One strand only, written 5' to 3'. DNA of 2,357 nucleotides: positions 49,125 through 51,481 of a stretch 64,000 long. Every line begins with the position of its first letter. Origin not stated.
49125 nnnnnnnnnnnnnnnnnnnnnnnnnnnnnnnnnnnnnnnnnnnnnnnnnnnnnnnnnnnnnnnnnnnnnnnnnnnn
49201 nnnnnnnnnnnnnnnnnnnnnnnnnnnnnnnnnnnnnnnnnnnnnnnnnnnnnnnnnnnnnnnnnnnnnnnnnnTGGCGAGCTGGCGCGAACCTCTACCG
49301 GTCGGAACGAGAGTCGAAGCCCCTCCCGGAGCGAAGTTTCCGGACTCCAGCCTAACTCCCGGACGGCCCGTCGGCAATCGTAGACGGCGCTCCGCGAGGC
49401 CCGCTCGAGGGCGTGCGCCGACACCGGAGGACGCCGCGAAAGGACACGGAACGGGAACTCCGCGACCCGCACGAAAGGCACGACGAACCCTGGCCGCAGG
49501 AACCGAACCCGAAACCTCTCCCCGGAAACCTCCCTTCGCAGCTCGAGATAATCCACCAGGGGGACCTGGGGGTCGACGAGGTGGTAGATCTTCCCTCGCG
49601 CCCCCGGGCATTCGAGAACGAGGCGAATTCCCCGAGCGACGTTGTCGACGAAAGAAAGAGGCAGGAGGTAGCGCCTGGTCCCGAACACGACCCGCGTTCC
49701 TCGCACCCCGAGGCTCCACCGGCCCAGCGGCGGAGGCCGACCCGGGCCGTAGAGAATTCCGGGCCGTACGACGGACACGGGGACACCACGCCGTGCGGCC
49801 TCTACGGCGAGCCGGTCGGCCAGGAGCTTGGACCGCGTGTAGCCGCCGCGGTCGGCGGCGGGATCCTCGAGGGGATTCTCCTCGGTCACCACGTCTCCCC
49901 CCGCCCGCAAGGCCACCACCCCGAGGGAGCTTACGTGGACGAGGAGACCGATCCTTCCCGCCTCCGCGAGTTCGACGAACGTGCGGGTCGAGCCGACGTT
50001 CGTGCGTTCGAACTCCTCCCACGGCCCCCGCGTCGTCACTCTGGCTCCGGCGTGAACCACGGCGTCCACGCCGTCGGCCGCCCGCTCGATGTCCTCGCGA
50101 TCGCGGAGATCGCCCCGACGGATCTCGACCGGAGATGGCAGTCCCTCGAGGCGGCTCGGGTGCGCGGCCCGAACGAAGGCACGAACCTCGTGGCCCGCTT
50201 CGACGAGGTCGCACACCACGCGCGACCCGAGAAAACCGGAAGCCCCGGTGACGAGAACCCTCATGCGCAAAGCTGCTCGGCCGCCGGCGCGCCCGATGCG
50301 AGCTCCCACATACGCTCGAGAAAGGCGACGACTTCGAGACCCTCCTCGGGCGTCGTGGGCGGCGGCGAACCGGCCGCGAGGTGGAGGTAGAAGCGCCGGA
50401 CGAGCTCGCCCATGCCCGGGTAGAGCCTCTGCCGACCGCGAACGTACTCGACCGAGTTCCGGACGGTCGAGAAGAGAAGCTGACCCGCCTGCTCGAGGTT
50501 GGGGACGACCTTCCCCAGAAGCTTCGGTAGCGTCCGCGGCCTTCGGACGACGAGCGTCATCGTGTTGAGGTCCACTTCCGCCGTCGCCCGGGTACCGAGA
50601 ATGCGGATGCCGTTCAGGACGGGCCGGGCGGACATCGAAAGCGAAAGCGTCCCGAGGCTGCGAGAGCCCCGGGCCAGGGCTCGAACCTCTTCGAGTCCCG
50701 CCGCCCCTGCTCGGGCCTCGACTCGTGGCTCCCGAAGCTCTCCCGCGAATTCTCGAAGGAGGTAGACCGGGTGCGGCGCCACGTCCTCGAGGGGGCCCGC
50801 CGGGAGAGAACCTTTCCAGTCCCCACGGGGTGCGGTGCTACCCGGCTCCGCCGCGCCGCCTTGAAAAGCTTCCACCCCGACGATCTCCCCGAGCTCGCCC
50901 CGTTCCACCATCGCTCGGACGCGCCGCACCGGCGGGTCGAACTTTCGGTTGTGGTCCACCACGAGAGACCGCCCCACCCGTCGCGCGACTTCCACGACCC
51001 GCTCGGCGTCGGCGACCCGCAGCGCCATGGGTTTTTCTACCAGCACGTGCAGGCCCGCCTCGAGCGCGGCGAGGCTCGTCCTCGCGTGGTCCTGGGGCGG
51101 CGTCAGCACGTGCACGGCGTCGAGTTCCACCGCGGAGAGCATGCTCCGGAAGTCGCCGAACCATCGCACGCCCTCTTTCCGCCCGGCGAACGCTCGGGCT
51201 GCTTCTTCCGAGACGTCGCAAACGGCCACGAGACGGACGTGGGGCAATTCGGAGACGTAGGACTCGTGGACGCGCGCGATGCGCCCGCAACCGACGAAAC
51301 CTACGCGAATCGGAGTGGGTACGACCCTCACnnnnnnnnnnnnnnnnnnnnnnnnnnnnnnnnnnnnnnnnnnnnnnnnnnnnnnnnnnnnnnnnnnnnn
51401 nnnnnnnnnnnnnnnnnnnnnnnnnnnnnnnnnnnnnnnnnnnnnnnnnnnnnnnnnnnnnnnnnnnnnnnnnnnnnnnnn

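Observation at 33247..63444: ~30 kb, ~25-gene exosortase-type polysaccharide locus with unusual decorating enzymes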

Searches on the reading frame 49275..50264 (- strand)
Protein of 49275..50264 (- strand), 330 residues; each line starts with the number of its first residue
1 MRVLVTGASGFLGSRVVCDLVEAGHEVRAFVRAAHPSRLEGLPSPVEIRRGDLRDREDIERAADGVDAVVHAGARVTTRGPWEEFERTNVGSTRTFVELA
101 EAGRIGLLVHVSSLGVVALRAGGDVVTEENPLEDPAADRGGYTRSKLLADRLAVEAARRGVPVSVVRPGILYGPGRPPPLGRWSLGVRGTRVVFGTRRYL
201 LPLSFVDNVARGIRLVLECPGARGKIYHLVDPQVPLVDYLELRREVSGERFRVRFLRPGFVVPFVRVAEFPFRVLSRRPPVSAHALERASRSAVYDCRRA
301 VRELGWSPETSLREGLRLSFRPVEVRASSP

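Call 10: search_protein_families(library=pfam, proteins=[window:49275-50264:-], max_evalue=0.001)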
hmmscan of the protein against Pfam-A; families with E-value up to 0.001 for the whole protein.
window:49275-50264:- (330 aa): 8 families
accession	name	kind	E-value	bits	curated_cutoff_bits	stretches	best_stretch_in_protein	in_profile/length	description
PF01370.27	Epimerase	-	1.2e-26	94.1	20.9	1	3-227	1-237/240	NAD dependent epimerase/dehydratase family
PF07993.18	NAD_binding_4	-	1.8e-25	90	20.1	1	56-193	79-226/258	Male sterility protein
PF01073.25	3Beta_HSD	-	6.3e-19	68.5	22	1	4-178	1-188/280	3-beta hydroxysteroid dehydrogenase/isomerase family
PF13460.12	NAD_binding_10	-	2.6e-18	67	27.2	1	7-172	1-147/184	NAD(P)H-binding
PF16363.11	GDP_Man_Dehyd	-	6.9e-12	45.9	27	1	4-167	1-179/332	GDP-mannose 4,6 dehydratase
PF05368.20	NmrA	-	5.2e-09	36.5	27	1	2-71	4-75/298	NmrA-like family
PF04321.23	RmlD_sub_bind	-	3.1e-06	26.9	27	1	1-173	1-153/287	RmlD substrate binding domain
PF00106.31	adh_short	-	6.4e-05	23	26.6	0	3-68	3-73/195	short chain dehydrogenase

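Call 43: search_protein_families(library=ncbifam, proteins=[window:49275-50264:-], max_evalue=0.00001)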
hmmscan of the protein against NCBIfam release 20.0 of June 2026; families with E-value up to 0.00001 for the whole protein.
window:49275-50264:- (330 aa): 19 families
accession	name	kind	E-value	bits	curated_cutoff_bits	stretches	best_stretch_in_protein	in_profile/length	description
TIGR03466.1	HpnA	hypoth_equivalog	2.6e-40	138.3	367.65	1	1-316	1-314/327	hopanoid-associated sugar epimerase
TIGR01746.1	Thioester-redct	subfamily_domain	8.7e-33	114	213.35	1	3-244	2-278/371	thioester reductase domain-containing protein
NF042422.1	oxyalk_red_OleD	equivalog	1.2e-31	110.3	580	1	1-317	1-322/329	2-alkyl-3-oxoalkanoate reductase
NF052578.1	StrlDmthSdmBMthl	equivalog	4.8e-24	85.7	600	1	1-313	1-312/328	sterol demethylase protein SdmB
NF042423.1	oxyalk_red_Shew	equivalog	7.2e-21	74.6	580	1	2-316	10-328/331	2-alkyl-3-oxoalkanoate reductase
TIGR04180.1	EDH_00030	hypoth_equivalog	1.6e-16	60.2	475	1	3-175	1-179/297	NAD-dependent 4,6-dehydratase LegB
NF005539.0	PRK07201.1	equivalog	3.9e-15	55.6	549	1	1-173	1-179/657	SDR family oxidoreductase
TIGR03443.1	alpha_am_amid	equivalog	2.3e-13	48.5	1030.1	1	2-173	974-1182/1390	L-aminoadipate-semialdehyde dehydrogenase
NF038078.1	NRPS_MxcG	equivalog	1.1e-12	46.1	2300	1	55-173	1159-1276/1442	myxochelin non-ribosomal peptide synthetase MxcG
NF047350.1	aureusi_NRPS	equivalog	2.2e-12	44.8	2500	1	3-171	2030-2215/2373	aureusimine non-ribosomal peptide synthetase AusA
TIGR01181.1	dTDP_gluc_dehyt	equivalog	1.7e-11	43.8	365.1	1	2-229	1-242/321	dTDP-glucose 4,6-dehydratase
NF058621.1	DiazavRedAvaA7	equivalog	8.3e-10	38.8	400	1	1-175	1-175/304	3-diazoavenalumate denitrifying reductase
TIGR01179.1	galE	equivalog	9.9e-10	37.7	262.3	1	2-155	1-158/332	UDP-glucose 4-epimerase GalE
NF041293.1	G6PDh_Azf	equivalog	1.8e-09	37.4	400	1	3-117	5-119/252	NAD-dependent glucose-6-phosphate dehydrogenase Azf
NF043036.1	ErythonDh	equivalog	1.1e-08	34.6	325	1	1-177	1-186/321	D-erythronate dehydrogenase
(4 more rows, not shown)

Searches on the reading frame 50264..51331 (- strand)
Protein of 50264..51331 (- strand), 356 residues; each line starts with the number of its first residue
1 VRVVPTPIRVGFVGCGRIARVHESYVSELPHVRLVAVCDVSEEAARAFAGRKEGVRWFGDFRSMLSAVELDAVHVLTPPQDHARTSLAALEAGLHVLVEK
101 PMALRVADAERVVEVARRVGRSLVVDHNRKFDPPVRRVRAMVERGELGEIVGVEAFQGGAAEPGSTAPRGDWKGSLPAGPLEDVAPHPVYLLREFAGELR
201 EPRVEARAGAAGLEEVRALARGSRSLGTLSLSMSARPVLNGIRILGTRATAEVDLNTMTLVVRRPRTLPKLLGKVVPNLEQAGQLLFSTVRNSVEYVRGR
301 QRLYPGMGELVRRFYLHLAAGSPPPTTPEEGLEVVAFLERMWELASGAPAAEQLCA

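Call 10: search_protein_families(library=pfam, proteins=[window:50264-51331:-], max_evalue=0.001)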
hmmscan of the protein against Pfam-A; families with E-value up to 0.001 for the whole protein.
window:50264-51331:- (356 aa): 2 families
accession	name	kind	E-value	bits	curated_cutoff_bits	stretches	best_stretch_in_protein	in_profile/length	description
PF01408.29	GFO_IDH_MocA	-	2.3e-26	93.3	24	1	8-127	1-120/120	Oxidoreductase family, NAD-binding Rossmann fold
PF22725.1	GFO_IDH_MocA_C3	-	1.5e-09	38.3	27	1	135-251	1-123/124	GFO/IDH/MocA C-terminal domain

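Call 43: search_protein_families(library=ncbifam, proteins=[window:50264-51331:-], max_evalue=0.00001)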
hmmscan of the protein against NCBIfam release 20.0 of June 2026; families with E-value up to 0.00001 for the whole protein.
window:50264-51331:- (356 aa): 9 families
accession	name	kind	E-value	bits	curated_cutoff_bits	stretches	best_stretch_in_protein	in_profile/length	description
TIGR04380.1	myo_inos_iolG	equivalog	4.3e-31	108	355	1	8-154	2-149/330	inositol 2-dehydrogenase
NF040723.1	UDP-GlcNAcDh_Arch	equivalog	4.4e-31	108.5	450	1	8-161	1-152/302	UDP-N-acetylglucosamine 3-dehydrogenase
NF052479.1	LevoglcsnDh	equivalog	6.9e-19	67.8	650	1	9-202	5-208/386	levoglucosan dehydrogenase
NF008607.0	PRK11579.1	subfamily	9.2e-17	61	330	1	8-155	5-150/346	oxidoreductase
NF052679.1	InsChiInosDhIolG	equivalog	2.9e-16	59.4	540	1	8-154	3-152/343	bifunctional inositol 2-dehydrogenase/D-chiro-inositol 1-dehydrogenase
NF041392.1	XylDh_Gfo6_Halo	equivalog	5.2e-15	55.1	350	1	34-154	44-167/350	D-xylose 1-dehydrogenase Gfo6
NF058561.1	BT_2158_fam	equivalog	1.3e-13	50.4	750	1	26-157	51-184/487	glycoside 3-dehydrogenase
NF007574.0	PRK10206.1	equivalog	5.6e-13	48.7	352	1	10-156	5-152/345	oxidoreductase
NF058563.1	BT_2159_fam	equivalog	5.6e-08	32.2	650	1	8-151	1-144/350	disaccharide 3-dehydrogenase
